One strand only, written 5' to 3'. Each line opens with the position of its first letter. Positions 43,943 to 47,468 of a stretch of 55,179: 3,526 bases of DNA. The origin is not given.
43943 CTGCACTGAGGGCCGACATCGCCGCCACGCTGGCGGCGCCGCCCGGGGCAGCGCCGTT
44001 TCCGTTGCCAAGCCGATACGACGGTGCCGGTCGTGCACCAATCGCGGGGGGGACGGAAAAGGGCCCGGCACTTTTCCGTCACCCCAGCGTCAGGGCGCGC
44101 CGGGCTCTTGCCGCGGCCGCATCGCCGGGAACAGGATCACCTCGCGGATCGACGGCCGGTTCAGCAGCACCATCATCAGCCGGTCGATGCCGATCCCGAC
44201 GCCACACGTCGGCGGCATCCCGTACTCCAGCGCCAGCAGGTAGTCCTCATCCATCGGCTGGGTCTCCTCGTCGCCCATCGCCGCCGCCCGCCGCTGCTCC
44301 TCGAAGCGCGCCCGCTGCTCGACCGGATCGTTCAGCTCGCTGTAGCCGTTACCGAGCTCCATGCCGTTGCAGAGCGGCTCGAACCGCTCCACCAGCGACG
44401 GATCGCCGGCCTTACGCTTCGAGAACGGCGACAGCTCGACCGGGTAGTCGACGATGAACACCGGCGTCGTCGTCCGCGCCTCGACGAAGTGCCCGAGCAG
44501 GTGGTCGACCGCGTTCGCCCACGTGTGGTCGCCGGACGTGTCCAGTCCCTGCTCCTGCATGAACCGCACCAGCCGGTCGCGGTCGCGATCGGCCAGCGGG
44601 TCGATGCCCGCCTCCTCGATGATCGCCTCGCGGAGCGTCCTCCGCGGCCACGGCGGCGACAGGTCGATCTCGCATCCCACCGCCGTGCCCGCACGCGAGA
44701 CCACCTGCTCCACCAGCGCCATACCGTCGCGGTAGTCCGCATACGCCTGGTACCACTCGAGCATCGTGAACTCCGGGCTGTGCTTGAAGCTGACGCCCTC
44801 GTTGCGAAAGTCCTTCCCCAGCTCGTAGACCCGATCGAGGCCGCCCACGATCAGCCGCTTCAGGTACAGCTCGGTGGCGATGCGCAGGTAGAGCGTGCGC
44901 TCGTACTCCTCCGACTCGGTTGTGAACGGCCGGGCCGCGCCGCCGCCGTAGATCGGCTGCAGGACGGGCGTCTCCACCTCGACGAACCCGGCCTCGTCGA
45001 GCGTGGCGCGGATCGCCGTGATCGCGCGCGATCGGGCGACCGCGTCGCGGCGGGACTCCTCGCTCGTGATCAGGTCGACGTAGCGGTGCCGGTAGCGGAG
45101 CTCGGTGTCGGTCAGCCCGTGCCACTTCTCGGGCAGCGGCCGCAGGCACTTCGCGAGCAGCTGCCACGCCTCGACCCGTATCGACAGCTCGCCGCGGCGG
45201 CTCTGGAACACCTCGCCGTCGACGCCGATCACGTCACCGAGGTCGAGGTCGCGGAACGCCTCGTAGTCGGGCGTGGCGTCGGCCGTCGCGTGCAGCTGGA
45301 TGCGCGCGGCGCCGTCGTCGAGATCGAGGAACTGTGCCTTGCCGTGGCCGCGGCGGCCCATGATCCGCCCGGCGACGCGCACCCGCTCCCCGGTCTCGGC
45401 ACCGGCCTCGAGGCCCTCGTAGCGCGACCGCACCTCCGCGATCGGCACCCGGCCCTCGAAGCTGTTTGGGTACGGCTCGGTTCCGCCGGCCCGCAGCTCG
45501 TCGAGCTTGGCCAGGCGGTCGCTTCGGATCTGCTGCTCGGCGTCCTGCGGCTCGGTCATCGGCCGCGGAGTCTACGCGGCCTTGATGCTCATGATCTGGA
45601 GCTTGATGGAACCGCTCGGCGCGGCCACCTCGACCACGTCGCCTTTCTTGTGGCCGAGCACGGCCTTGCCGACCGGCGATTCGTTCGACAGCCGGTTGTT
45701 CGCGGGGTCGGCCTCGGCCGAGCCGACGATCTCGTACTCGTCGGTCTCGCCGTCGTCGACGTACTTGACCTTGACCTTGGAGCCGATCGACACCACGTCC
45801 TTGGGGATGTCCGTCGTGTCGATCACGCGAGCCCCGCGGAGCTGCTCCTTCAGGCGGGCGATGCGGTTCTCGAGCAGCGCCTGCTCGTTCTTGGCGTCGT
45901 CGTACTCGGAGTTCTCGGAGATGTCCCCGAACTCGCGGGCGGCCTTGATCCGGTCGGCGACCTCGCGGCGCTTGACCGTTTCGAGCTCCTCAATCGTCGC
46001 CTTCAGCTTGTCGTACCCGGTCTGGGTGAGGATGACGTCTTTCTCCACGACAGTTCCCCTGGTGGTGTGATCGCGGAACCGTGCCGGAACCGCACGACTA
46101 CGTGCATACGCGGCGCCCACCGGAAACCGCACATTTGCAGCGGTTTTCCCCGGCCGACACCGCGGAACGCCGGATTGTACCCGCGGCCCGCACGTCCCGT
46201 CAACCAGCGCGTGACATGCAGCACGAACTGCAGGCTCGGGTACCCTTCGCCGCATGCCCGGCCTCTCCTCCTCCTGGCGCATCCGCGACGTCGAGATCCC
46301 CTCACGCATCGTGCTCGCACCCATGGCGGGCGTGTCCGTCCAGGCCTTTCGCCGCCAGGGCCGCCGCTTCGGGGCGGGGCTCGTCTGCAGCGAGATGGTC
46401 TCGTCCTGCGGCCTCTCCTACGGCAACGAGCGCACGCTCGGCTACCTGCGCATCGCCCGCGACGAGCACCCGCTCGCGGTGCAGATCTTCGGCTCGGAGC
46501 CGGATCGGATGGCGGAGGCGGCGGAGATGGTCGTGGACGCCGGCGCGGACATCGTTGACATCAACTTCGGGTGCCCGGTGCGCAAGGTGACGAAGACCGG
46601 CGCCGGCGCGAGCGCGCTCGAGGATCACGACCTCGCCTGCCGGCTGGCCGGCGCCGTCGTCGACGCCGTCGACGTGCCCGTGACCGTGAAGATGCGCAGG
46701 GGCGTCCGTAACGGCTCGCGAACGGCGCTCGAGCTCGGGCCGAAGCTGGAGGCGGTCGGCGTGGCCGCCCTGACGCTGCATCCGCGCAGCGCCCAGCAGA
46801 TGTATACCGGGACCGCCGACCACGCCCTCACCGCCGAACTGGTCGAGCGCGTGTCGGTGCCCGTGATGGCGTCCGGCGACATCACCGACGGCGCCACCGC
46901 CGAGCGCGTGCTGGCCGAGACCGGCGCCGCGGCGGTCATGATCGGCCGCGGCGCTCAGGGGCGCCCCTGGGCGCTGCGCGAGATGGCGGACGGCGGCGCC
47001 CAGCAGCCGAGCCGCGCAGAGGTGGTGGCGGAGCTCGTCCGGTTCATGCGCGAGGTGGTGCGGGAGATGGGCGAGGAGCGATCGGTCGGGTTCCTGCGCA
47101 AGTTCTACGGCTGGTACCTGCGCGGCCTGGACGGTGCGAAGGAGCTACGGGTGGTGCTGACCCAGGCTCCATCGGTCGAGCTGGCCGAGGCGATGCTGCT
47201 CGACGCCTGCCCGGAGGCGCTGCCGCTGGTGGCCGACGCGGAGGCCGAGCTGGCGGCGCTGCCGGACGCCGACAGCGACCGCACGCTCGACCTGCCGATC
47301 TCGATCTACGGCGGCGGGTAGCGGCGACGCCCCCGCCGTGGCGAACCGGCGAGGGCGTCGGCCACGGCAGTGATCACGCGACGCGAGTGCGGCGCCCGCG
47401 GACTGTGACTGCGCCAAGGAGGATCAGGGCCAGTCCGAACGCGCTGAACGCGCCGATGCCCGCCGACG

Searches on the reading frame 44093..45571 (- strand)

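Call 19: search_protein_families(library=pfam, proteins=[window:44093-45571:-], max_evalue=0.001)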
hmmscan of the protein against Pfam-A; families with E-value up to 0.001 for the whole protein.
window:44093-45571:- (493 aa): 2 families
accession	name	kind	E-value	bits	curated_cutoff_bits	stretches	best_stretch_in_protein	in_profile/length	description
PF00152.25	tRNA-synt_2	-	1.2e-87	294.4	25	1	156-484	2-307/308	tRNA synthetases class II (D, K and N)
PF01336.31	tRNA_anti-codon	-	1.4e-14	54.2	27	1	64-139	1-75/75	OB-fold nucleic acid binding domain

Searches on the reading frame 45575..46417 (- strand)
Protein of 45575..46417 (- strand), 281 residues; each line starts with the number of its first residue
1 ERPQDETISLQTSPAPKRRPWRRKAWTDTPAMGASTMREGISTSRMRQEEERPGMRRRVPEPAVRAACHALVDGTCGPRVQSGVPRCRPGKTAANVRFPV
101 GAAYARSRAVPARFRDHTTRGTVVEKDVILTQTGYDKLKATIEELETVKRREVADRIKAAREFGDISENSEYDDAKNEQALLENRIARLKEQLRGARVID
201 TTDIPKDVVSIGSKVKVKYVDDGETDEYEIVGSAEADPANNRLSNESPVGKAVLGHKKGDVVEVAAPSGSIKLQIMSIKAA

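Call 19: search_protein_families(library=pfam, proteins=[window:45575-46417:-], max_evalue=0.001)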
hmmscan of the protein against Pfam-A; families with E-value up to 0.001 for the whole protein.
window:45575-46417:- (281 aa): 2 families
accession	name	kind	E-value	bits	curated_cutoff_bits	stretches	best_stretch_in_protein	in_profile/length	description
PF01272.25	GreA_GreB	-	7.7e-27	93.5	26.9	1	205-279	2-76/77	Transcription elongation factor, GreA/GreB, C-term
PF03449.20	GreA_GreB_N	-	3.7e-26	91.6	24.5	1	129-198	2-71/71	Transcription elongation factor, N-terminal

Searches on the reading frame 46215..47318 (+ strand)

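Call 19: search_protein_families(library=pfam, proteins=[window:46215-47318:+], max_evalue=0.001)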
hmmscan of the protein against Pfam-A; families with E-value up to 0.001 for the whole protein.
window:46215-47318:+ (368 aa): 1 family
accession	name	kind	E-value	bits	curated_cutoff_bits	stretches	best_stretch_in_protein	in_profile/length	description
PF01207.24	Dus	-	1.2e-76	258.3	20.4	1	34-324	2-298/311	Dihydrouridine synthase (Dus)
